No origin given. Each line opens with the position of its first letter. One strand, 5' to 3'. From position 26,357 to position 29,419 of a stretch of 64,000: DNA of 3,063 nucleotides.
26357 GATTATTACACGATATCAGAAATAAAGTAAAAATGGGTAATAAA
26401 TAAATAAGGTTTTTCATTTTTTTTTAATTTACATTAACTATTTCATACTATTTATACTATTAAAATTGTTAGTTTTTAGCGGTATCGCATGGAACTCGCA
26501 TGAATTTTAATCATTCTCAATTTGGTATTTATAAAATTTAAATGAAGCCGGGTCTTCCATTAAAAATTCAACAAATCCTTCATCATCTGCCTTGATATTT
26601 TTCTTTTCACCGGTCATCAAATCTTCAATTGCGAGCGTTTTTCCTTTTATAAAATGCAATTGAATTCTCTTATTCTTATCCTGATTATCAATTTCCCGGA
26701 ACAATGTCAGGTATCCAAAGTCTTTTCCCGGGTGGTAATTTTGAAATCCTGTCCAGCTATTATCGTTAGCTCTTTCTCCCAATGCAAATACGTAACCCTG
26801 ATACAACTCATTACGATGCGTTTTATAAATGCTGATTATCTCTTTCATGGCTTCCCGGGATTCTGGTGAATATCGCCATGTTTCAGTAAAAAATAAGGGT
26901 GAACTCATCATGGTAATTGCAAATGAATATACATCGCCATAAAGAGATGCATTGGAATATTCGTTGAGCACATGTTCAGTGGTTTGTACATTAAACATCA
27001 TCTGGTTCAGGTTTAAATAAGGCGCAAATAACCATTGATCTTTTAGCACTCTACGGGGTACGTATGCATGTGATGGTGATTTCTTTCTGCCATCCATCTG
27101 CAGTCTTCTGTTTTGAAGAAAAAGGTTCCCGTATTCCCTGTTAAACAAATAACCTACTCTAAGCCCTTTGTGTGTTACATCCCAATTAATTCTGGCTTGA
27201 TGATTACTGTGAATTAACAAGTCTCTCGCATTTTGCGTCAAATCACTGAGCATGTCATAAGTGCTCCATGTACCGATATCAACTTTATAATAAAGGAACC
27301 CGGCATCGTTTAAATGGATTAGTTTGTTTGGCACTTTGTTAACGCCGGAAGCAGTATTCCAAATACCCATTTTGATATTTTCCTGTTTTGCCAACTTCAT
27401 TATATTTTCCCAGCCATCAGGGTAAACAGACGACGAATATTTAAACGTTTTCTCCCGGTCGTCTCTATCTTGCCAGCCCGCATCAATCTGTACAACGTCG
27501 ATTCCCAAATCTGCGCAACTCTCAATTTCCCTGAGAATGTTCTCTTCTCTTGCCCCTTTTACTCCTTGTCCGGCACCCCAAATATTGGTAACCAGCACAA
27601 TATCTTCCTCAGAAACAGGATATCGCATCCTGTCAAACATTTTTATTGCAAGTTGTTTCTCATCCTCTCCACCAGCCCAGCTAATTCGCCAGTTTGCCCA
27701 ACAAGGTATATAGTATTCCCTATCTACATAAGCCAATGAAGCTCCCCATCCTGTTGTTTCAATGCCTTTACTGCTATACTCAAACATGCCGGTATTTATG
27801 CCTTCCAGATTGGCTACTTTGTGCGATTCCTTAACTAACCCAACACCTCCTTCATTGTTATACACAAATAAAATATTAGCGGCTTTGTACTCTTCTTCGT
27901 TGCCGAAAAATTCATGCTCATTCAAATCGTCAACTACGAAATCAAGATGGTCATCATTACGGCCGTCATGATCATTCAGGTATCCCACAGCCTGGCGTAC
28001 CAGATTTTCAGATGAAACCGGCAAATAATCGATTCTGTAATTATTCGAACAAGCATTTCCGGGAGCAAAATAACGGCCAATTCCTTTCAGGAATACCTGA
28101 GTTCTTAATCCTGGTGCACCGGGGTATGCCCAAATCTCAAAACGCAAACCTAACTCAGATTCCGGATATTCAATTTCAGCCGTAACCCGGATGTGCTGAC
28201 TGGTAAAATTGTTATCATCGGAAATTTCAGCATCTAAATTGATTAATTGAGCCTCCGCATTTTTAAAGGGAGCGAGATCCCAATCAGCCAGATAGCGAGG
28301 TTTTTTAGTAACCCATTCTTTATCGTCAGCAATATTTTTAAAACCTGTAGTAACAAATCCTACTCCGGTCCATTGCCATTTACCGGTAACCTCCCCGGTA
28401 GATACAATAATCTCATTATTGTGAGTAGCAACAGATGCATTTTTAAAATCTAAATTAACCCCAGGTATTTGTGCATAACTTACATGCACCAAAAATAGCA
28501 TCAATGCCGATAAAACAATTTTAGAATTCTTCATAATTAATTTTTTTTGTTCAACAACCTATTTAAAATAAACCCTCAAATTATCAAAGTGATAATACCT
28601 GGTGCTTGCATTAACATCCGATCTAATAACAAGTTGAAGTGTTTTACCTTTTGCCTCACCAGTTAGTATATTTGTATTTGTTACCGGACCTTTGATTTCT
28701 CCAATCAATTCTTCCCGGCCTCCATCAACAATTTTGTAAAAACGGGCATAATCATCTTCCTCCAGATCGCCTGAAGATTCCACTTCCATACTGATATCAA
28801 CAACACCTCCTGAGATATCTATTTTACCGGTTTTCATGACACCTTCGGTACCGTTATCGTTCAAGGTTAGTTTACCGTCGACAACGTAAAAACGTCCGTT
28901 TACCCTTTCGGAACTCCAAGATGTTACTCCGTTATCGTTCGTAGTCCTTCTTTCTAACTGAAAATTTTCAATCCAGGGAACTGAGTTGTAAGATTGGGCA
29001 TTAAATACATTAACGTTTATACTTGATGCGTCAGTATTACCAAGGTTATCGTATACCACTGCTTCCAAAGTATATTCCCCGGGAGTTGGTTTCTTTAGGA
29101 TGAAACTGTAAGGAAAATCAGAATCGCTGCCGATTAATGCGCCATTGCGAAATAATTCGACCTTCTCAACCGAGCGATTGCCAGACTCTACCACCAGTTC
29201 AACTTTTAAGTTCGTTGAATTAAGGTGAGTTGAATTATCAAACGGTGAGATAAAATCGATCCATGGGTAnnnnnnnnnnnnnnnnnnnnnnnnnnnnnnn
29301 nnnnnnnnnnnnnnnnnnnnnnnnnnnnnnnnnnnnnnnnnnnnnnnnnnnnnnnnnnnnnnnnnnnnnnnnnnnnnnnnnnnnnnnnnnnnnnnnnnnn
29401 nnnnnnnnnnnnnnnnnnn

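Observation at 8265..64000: A 55-kb co-directional sulfatase and alpha-galactosidase locus has no SusC/SusD but has T9SS cargo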

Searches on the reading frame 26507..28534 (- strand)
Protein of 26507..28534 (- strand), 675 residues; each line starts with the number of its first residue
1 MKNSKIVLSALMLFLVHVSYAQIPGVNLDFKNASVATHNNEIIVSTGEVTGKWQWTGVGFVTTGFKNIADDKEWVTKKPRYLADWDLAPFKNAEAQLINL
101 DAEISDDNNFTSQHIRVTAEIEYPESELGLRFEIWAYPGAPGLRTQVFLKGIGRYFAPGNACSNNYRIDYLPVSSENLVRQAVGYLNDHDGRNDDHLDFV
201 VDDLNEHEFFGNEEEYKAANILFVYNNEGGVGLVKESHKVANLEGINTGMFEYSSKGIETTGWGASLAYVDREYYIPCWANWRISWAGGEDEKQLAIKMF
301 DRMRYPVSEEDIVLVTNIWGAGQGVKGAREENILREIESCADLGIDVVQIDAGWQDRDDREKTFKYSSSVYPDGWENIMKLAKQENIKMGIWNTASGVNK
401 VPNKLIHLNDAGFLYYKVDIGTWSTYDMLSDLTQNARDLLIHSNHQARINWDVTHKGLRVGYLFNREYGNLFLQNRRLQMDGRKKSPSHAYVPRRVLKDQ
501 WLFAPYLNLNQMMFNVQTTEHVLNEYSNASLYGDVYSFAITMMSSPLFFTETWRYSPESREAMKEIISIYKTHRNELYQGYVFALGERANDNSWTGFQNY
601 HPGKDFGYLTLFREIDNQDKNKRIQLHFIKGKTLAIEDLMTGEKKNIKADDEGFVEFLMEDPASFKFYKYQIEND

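Call 4: search_protein_families(library=pfam, proteins=[window:26507-28534:-], max_evalue=0.01)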
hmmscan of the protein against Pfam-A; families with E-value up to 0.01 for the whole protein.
window:26507-28534:- (675 aa): 1 family
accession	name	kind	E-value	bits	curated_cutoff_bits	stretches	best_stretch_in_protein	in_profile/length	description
PF10566.15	Glyco_hydro_97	-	7.1e-05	22.8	32.5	1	323-418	26-120/275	Glycoside hydrolase 97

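Call 20: search_solved_structures(query=window:26507-28534:-, max_evalue=1)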
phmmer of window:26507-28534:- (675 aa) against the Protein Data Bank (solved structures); distinct sequences matched with E-value up to 1: 5.
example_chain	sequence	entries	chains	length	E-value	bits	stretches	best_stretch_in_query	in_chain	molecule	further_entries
4fnr_A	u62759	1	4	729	0.06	14.6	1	319-396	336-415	Alpha-galactosidase AgaA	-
3mi6_A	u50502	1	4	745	0.18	13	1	313-395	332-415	Alpha-galactosidase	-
4fnt_A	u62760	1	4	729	0.21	12.8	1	327-396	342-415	Alpha-galactosidase AgaA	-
4fnp_A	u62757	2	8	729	0.21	12.8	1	327-396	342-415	Alpha-galactosidase AgaA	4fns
4fnu_A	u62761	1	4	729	0.21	12.8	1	327-396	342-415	Alpha-galactosidase AgaA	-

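Call 88: predict_structure(protein=window:26507-28534:-)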
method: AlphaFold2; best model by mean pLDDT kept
length: 675 residues; sequences in the alignment: 1
mean_pLDDT: 35.8   pTM: 0.28
mean pLDDT of the five models: 35.8, 29.4, 26.6, 25.7, 23.6
residues with pLDDT >= 90: 0; 70-90: 0; 50-70: 52; < 50: 623
segments of 3 or more residues with pLDDT < 50: 1-115, 117-119, 124-328, 343-377, 385-625, 659-667
pLDDT, mean of each block of 10 residues (from residue 1): 25 28 34 36 35 27 29 28 32 42 44 45 46 43 32 35 32 37 39 38 39 37 34 31 25 25 29 27 33 43 38 41 39 52 46 40 34 47 48 33 29 33 33 35 33 30 31 28 27 27 28 30 32 31 28 34 38 32 27 31 32 38 49 55 61 52 45 50
secondary structure, 60 per line:
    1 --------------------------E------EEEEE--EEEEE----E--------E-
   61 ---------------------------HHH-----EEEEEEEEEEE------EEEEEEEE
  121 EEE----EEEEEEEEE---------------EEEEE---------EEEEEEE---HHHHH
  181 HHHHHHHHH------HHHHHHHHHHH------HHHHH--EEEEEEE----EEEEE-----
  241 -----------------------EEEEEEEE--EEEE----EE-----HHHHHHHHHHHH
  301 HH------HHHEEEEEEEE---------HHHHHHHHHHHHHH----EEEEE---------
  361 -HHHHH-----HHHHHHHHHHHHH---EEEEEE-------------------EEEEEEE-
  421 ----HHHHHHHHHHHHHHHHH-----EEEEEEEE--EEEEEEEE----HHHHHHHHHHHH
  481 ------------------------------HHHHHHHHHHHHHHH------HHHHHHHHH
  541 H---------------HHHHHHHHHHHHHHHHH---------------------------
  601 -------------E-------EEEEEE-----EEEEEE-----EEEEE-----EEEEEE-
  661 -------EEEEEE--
elements in order (helices of 4 or more, strands of 3 or more residues): E34-38 E41-45 E96-106 E113-123 E128-136 E152-156 E166-172 H176-189 H196-206 H213-217 E220-226 E231-235 E264-271 E274-277 H289-302 E312-319 H329-342 E347-351 H362-366 H372-384 E388-393 E413-419 H425-441 E447-454 E457-464 H469-480 H511-525 H532-541 H557-573 E622-627 E633-638 E644-648 E654-659 E668-673

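Call 89: search_protein_families(library=pfam, proteins=[window:26507-28534:-], max_evalue=5)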
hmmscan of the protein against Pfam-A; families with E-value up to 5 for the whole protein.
window:26507-28534:- (675 aa): 2 families
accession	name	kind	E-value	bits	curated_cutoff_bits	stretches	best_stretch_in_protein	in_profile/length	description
PF10566.15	Glyco_hydro_97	-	7.1e-05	22.8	32.5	1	323-418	26-120/275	Glycoside hydrolase 97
PF01261.30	AP_endonuc_2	-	0.061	13.5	31.1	1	331-397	68-130/249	Xylose isomerase-like TIM barrel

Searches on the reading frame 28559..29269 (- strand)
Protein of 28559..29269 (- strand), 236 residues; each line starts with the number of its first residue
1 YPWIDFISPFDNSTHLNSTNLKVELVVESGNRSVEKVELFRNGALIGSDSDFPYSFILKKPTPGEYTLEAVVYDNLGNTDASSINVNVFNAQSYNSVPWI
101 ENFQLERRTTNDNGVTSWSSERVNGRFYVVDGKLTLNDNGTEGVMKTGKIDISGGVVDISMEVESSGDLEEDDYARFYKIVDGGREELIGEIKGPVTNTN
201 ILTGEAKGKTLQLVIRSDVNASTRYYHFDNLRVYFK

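Call 89: search_protein_families(library=pfam, proteins=[window:28559-29269:-], max_evalue=5)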
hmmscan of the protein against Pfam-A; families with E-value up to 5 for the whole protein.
window:28559-29269:- (236 aa): 4 families
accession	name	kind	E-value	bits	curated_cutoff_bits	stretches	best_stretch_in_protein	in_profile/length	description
PF17957.7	Big_7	-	4.7e-10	40.4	24.1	1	2-70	1-70/70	Bacterial Ig domain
PF06832.18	BiPBP_C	-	0.01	16.2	26.8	1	21-81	29-87/90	Penicillin-Binding Protein C-terminus Family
PF16355.11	DUF4982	-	0.019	15.4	23.9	1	34-78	12-58/61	Domain of unknown function (DUF4982)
PF19077.6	Big_13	-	0.032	15.2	27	1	51-88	61-100/102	Bacterial Ig-like domain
